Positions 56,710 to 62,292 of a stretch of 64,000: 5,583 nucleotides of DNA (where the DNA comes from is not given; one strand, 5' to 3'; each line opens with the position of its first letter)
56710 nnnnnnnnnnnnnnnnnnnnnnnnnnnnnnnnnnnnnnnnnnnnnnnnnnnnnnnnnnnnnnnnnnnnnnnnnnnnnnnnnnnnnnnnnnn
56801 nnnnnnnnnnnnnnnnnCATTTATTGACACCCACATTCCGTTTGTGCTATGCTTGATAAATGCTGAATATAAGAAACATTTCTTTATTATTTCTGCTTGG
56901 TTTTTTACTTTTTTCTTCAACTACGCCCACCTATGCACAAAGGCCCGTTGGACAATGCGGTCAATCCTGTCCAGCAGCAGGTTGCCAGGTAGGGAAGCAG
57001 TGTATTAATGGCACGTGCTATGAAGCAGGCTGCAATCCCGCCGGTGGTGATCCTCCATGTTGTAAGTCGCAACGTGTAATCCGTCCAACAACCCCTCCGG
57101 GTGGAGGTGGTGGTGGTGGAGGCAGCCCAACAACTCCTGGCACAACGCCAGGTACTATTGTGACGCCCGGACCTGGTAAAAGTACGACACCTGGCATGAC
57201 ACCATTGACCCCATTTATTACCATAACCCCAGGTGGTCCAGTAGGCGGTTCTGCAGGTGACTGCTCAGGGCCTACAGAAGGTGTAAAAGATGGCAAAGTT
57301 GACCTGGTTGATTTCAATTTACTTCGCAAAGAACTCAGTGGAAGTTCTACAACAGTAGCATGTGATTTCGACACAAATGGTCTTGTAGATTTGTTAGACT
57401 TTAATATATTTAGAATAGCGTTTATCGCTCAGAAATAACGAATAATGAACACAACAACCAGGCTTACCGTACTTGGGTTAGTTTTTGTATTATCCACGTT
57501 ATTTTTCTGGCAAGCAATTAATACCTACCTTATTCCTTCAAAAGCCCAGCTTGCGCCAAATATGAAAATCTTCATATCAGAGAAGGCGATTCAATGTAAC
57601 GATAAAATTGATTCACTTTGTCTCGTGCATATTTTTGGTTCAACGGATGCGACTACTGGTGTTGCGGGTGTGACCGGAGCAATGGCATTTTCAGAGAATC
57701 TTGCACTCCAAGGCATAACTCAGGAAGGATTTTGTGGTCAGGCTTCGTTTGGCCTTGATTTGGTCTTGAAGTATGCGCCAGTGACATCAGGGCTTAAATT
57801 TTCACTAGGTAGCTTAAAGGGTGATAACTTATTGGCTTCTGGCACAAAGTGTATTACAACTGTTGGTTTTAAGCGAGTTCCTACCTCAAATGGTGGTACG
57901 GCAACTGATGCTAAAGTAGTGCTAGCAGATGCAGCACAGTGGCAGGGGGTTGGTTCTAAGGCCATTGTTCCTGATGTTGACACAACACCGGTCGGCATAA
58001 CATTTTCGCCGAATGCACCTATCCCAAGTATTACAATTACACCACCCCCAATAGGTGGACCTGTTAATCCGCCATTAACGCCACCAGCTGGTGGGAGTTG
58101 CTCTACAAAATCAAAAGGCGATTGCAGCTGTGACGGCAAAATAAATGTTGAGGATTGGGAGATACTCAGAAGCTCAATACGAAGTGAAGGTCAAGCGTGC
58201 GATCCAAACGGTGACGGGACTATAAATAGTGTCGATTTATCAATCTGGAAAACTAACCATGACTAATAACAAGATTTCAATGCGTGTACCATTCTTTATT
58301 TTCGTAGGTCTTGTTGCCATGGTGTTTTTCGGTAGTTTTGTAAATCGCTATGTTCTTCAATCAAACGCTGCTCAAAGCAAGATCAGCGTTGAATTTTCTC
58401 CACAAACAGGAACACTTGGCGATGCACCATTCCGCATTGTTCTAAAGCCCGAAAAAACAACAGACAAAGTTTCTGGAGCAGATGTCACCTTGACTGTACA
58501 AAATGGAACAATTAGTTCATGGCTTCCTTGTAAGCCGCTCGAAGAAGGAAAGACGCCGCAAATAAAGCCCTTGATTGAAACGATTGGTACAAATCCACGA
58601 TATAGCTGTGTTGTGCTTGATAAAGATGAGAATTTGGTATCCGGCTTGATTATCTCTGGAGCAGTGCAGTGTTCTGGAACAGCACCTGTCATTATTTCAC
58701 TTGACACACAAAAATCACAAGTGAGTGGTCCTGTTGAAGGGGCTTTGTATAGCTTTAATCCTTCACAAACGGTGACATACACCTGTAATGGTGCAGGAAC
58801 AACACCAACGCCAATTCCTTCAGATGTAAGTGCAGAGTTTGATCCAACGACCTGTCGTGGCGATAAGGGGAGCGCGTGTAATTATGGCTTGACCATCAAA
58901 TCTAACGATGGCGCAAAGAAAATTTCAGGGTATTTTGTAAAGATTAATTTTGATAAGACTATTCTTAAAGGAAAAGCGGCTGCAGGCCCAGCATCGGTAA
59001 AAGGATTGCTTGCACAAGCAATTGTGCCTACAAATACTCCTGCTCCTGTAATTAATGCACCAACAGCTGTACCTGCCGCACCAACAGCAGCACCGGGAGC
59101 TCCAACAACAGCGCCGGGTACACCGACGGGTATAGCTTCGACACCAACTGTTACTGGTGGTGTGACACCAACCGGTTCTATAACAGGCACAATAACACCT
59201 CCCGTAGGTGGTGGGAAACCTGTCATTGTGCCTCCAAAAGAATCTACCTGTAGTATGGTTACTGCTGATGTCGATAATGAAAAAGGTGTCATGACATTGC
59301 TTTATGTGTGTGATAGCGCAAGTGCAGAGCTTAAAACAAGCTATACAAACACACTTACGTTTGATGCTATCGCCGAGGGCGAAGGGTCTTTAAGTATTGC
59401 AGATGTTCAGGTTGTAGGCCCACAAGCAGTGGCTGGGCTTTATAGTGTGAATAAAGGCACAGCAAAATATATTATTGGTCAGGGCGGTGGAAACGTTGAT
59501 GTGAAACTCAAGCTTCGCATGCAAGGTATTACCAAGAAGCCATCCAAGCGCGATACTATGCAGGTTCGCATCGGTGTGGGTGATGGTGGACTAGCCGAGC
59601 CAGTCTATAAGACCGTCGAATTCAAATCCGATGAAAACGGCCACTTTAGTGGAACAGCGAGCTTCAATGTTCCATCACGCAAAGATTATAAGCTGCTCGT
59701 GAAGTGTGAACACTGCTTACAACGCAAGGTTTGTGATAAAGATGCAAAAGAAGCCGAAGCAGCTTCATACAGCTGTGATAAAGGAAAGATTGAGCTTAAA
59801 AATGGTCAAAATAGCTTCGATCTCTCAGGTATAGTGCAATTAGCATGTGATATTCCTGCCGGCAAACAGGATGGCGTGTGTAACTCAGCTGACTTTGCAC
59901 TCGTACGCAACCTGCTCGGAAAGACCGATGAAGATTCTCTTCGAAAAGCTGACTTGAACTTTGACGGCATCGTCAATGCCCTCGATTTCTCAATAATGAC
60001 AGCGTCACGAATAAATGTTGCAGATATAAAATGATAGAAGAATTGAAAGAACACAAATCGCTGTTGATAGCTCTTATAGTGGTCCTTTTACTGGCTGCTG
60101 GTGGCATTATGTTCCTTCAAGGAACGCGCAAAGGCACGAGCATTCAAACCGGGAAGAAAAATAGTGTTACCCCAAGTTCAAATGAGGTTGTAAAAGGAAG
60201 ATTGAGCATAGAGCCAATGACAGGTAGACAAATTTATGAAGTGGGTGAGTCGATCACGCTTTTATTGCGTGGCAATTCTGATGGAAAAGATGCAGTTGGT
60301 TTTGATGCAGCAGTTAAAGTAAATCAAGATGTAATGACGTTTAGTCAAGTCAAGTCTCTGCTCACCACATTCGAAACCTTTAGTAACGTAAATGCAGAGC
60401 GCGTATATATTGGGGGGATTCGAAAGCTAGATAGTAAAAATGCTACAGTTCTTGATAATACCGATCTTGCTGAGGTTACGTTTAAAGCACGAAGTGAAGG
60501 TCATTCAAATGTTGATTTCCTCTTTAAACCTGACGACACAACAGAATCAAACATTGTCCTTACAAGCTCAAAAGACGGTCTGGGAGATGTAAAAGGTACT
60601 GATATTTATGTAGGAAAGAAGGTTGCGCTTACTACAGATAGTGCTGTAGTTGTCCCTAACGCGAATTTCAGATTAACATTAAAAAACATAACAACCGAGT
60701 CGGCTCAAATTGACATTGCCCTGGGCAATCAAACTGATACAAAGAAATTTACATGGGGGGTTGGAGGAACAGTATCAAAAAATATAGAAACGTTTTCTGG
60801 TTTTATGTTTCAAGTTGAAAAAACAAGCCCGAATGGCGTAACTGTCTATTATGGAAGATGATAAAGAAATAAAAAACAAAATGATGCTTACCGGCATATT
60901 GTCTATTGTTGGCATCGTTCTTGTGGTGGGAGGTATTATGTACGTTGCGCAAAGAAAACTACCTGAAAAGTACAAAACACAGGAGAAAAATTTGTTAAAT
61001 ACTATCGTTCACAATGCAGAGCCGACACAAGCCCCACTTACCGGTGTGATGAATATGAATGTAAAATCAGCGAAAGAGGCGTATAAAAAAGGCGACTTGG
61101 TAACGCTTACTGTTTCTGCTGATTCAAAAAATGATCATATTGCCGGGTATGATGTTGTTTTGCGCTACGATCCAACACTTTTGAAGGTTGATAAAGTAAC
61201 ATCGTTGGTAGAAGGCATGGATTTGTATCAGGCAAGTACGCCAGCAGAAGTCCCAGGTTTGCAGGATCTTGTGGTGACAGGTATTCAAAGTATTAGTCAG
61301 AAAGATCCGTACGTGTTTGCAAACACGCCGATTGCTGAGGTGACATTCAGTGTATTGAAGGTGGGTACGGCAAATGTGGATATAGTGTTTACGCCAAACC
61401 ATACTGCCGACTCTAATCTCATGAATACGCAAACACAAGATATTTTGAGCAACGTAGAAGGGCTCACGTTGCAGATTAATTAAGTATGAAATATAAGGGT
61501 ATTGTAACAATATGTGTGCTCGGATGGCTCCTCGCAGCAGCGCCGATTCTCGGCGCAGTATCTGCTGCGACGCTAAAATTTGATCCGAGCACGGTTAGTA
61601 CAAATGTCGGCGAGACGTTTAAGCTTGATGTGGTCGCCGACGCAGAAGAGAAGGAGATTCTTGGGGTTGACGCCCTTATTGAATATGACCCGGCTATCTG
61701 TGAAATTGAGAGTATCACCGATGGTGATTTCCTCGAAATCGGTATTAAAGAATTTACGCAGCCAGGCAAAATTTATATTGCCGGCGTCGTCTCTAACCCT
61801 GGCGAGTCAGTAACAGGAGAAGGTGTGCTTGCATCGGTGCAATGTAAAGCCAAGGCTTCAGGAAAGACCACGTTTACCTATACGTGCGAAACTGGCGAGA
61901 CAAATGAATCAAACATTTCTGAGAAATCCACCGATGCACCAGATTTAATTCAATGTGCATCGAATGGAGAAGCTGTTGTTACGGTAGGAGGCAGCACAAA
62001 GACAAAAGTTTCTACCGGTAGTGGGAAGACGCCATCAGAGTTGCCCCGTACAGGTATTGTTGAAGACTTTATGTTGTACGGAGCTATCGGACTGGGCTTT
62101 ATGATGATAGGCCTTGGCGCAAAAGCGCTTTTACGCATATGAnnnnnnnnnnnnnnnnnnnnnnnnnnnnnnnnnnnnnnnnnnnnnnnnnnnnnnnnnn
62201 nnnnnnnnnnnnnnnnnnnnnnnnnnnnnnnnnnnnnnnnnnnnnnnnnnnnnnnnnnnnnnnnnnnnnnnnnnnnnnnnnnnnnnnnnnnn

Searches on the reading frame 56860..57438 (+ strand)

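Call 6: search_protein_families(library=pfam, proteins=[window:56860-57438:+], max_evalue=1)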
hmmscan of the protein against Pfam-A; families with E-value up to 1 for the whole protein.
window:56860-57438:+ (192 aa): 3 families
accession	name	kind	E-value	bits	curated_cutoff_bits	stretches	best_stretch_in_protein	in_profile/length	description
PF00404.24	Dockerin_1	-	0.0027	18.3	22.9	1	143-183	6-51/57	Dockerin type I domain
PF00451.25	Toxin_2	-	0.066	14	25.1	1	32-54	8-30/32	Scorpion short toxin, BmKK2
PF21829.1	DUF6889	-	0.19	12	23.9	1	140-153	4-17/40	Family of unknown function (DUF6889)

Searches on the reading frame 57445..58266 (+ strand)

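Call 6: search_protein_families(library=pfam, proteins=[window:57445-58266:+], max_evalue=1)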
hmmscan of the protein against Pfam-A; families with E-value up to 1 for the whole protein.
window:57445-58266:+ (273 aa): 4 families
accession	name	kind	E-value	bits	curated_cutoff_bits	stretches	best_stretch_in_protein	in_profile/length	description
PF00404.24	Dockerin_1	-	4.9e-06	27.1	22.9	1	224-268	1-52/57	Dockerin type I domain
PF03427.18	CBM_19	-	0.014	15.8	20.1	1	213-238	17-42/61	Carbohydrate binding domain (family 19)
PF00036.39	EF-hand_1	-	0.037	14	25.4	0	252-264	9-21/29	EF hand domain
PF13499.12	EF-hand_7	-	0.25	12.2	30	0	226-243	12-30/67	EF-hand domain pair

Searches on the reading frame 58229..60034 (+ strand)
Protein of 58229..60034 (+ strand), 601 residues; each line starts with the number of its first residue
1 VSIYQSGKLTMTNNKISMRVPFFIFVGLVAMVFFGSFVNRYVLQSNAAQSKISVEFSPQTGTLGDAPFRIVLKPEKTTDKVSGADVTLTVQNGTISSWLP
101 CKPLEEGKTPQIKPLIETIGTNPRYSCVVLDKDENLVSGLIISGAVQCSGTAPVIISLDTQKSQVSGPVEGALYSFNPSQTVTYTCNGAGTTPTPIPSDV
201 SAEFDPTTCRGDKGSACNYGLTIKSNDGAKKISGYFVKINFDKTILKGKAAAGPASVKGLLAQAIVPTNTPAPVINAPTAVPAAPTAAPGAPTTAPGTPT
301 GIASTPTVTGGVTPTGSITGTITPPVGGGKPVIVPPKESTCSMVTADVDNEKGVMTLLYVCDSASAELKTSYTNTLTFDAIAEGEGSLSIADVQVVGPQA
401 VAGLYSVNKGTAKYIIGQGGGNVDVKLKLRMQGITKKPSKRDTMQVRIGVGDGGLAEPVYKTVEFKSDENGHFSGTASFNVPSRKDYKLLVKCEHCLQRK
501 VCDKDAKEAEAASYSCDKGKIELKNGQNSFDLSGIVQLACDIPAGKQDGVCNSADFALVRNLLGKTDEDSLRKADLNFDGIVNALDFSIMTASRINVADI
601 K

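Call 6: search_protein_families(library=pfam, proteins=[window:58229-60034:+], max_evalue=1)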
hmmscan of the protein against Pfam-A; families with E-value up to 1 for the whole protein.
window:58229-60034:+ (601 aa): 1 family
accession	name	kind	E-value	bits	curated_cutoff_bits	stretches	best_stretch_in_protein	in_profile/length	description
PF00404.24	Dockerin_1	-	1.4e-08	35.2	22.9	1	547-591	6-53/57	Dockerin type I domain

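Call 54: search_protein_families(library=ncbifam, proteins=[window:58229-60034:+], max_evalue=0.1)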
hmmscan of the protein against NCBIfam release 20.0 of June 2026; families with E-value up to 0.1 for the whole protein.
window:58229-60034:+ (601 aa): 1 family
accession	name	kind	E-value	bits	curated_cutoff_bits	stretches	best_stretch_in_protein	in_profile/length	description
NF049990.1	CellobisidaseCelK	equivalog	0.044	11.9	1700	1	546-592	833-880/889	cellulose 1,4-beta-cellobiosidase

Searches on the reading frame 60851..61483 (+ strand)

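Call 6: search_protein_families(library=pfam, proteins=[window:60851-61483:+], max_evalue=1)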
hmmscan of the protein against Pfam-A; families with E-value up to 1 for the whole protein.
window:60851-61483:+ (210 aa): 2 families
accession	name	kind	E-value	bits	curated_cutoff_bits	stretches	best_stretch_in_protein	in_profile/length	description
PF00963.24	Cohesin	-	7.6e-10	39.6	24.1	1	68-197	2-130/139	Cohesin domain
PF04756.19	OST3_OST6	-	0.12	12.3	27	1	10-47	180-217/294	OST3 / OST6 family, transporter family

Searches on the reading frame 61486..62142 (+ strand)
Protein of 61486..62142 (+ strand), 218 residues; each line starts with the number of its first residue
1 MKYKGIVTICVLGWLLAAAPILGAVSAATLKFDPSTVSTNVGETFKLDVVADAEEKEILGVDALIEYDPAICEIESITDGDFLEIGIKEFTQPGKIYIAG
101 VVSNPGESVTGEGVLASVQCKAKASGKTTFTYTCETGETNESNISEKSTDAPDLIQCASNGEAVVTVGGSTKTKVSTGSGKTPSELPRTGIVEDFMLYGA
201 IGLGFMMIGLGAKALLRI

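Call 6: search_protein_families(library=pfam, proteins=[window:61486-62142:+], max_evalue=1)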
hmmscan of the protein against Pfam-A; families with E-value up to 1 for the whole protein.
window:61486-62142:+ (218 aa): 1 family
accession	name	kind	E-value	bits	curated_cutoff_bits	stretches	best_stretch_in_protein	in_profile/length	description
PF00963.24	Cohesin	-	1.5e-11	45.1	24.1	1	33-148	4-132/139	Cohesin domain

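Call 54: search_protein_families(library=ncbifam, proteins=[window:61486-62142:+], max_evalue=0.1)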
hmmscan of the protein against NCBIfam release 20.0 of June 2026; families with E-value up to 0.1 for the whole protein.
window:61486-62142:+ (218 aa): 2 families
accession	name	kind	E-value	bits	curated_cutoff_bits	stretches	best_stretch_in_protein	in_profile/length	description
NF007506.1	PRK10101.1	equivalog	0.042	13.6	165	1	118-175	78-136/151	curli minor subunit CsgB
TIGR02703.2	carboxysome_A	equivalog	0.061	13.7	120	0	151-194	38-79/81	alpha-carboxysome shell vertex protein CsoS4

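Call 89: search_solved_structures(query=A11, max_evalue=0.1)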
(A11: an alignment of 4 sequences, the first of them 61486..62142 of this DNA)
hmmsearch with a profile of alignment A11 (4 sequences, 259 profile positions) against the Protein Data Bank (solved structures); distinct sequences matched with E-value up to 0.1: 8.
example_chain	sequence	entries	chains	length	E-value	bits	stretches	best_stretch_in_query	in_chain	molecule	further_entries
4ums_A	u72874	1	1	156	0.00067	22.4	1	59-132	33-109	CELLULOSOMAL ANCHORING SCAFFOLDIN B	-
3ul4_A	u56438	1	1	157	0.0085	18.8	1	39-98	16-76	Cellulosome-anchoring protein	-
1aoh_A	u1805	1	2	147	0.01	18.6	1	32-128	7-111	Cellulosomal-scaffolding protein A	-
5m2s_A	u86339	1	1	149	0.012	18.3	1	24-80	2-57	Putative cellulosomal scaffoldin protein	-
5aoz_A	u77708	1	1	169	0.019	17.7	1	26-80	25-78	PUTATIVE CELLULOSOMAL SCAFFOLDIN PROTEIN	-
5lxv_A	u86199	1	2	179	0.029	17.1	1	31-84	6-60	Scaffoldin C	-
5m2o_A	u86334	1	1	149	0.035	16.8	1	28-80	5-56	Putative cellulosomal scaffoldin protein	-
3fnk_A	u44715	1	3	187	0.086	15.5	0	25-77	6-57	Cellulosomal scaffoldin adaptor protein B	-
